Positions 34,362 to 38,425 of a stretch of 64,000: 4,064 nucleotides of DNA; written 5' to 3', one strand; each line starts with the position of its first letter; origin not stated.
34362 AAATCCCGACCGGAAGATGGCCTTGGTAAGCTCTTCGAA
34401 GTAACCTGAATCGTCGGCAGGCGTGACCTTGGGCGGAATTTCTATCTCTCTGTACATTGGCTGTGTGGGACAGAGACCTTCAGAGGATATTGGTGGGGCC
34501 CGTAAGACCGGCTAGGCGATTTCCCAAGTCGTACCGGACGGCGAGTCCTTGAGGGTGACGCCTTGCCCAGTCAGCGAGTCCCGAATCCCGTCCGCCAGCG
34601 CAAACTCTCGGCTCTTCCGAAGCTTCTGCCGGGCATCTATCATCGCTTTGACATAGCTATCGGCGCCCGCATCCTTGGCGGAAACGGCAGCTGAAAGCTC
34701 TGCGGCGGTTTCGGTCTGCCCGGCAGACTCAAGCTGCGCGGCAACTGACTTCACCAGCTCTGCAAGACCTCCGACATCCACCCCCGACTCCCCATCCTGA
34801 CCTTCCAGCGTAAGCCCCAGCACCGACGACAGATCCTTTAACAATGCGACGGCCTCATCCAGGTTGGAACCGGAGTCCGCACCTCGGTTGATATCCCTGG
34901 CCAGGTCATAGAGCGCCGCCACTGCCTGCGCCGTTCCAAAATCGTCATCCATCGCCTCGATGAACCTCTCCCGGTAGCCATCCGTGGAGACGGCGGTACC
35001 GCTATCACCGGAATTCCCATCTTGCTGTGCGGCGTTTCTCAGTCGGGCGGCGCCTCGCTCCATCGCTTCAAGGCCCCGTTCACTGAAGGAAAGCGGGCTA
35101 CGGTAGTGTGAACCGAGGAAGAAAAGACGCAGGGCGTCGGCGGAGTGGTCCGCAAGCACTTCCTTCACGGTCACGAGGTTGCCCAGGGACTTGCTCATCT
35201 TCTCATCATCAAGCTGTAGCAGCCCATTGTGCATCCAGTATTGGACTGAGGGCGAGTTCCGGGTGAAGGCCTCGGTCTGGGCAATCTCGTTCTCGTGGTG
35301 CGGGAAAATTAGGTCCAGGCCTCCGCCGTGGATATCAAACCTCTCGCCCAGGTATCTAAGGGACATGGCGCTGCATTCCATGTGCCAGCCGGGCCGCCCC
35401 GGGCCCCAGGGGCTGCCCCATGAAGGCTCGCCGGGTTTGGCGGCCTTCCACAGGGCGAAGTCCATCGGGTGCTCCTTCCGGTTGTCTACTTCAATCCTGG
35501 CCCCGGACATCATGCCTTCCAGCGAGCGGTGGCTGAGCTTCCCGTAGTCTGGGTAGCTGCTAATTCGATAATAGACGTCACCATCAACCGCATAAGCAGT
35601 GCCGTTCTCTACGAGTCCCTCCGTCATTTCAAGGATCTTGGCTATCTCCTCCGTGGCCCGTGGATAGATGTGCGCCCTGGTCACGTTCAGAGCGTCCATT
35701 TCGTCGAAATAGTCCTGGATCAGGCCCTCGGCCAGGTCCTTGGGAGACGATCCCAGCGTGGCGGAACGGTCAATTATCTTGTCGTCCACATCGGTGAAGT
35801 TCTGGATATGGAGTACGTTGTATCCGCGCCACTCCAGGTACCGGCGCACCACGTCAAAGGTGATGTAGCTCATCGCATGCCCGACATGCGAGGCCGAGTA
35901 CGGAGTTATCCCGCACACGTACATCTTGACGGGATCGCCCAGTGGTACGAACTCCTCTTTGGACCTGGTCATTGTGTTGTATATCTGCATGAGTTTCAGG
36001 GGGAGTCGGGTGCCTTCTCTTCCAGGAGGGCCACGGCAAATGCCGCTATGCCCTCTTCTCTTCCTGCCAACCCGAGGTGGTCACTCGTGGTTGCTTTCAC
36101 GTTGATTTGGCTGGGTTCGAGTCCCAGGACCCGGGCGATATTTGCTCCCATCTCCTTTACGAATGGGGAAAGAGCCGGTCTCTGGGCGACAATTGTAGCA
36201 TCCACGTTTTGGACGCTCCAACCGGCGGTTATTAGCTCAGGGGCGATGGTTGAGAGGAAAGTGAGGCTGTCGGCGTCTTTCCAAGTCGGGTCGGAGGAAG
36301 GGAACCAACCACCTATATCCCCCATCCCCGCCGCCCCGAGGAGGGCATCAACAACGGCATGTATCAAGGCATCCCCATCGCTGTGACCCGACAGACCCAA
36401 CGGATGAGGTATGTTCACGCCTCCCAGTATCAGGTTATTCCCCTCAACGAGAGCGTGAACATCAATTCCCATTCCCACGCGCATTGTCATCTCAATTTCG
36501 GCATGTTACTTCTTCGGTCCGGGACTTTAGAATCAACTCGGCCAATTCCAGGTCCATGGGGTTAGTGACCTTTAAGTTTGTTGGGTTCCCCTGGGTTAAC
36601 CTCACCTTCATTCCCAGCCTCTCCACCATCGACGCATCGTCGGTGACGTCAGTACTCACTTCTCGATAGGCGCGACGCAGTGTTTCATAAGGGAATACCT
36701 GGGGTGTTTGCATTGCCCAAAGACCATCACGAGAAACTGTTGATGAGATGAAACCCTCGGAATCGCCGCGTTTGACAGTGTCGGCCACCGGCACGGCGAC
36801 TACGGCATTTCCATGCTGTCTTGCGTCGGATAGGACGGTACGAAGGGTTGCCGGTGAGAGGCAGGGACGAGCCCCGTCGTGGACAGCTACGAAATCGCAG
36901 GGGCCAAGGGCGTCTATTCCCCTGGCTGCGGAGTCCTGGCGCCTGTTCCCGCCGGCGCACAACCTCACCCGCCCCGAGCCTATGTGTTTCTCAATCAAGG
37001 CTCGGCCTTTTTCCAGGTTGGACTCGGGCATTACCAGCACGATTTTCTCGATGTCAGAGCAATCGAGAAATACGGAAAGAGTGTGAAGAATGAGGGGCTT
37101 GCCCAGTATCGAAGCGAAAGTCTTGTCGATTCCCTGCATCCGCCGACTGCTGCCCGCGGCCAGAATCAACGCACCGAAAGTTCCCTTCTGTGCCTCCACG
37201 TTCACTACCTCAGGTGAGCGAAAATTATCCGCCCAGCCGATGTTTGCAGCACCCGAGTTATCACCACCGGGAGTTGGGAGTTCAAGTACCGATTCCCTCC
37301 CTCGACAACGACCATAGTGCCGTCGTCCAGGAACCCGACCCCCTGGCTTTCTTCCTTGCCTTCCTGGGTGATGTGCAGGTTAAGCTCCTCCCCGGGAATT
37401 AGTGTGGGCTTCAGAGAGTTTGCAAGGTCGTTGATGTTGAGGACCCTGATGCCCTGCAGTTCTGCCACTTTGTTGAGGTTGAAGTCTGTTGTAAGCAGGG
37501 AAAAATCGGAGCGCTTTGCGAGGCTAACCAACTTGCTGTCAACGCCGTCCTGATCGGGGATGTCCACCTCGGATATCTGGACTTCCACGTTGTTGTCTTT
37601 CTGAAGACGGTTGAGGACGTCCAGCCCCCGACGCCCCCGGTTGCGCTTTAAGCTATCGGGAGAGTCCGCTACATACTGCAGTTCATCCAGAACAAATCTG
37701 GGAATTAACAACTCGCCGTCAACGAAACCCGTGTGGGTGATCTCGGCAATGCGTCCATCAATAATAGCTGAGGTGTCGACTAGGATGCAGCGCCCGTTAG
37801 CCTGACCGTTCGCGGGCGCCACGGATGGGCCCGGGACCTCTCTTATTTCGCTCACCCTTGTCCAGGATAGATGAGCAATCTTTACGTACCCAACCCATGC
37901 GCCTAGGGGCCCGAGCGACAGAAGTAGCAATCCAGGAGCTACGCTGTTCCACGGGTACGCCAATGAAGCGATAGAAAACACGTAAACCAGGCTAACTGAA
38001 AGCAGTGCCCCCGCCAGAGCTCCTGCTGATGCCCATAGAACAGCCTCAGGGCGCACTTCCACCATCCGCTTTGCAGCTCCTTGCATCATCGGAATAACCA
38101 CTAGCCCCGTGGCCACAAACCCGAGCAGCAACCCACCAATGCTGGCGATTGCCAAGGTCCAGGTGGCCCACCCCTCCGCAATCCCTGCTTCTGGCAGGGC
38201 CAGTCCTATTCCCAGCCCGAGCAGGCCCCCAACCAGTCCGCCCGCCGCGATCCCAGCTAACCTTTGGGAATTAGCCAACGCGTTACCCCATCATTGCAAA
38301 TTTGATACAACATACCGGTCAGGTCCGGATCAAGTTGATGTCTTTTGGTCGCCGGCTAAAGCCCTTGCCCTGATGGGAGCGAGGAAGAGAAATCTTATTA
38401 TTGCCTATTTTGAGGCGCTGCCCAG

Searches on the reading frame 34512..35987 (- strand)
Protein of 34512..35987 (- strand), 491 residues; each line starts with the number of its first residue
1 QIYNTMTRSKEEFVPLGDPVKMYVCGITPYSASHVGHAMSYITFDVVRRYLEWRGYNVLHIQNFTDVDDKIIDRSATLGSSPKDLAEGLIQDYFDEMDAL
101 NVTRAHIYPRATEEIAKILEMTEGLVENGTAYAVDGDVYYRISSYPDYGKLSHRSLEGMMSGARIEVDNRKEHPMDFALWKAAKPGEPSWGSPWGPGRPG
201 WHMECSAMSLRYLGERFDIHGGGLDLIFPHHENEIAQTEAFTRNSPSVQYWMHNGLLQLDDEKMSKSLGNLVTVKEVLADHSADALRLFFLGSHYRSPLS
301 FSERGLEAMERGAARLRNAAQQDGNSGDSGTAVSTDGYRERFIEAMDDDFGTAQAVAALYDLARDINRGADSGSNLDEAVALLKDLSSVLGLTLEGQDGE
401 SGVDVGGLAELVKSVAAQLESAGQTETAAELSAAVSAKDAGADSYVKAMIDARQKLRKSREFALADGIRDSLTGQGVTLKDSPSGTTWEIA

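Call 41: search_protein_families(library=pfam, proteins=[window:34512-35987:-], max_evalue=0.00001)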
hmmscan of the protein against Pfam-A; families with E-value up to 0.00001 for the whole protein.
window:34512-35987:- (491 aa): 4 families
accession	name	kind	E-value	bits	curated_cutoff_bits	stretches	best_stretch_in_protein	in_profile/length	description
PF01406.26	tRNA-synt_1e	-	4.7e-122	407.5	27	1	19-308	9-298/301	tRNA synthetases class I (C) catalytic domain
PF09190.17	DALR_2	-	4.3e-16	59.6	22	1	341-394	1-56/57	DALR domain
PF09334.17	tRNA-synt_1g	-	2.1e-12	47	20.1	0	31-140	12-122/391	tRNA synthetases class I (M)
PF00133.28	tRNA-synt_1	-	1.7e-10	40.7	22.7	1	218-299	330-411/414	tRNA synthetases class I (I, L, M and V)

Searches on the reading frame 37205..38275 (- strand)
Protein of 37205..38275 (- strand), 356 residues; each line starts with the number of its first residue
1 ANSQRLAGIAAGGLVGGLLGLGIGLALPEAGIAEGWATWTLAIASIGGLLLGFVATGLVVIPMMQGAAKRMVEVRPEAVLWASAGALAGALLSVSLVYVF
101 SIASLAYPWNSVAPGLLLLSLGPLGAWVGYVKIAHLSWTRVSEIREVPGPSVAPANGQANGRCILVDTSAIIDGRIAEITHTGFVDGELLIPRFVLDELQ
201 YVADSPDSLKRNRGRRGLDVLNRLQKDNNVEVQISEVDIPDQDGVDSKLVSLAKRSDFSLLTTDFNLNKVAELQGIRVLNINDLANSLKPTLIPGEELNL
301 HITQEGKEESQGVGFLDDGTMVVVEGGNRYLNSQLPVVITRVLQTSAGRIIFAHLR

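Call 42: search_protein_families(library=pfam, proteins=[window:37205-38275:-], max_evalue=0.00001)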
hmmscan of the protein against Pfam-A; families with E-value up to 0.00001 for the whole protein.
window:37205-38275:- (356 aa): 1 family
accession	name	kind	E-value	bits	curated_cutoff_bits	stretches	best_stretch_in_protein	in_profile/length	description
PF01850.27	PIN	-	1e-09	39.5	23.6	1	164-272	1-119/120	PIN domain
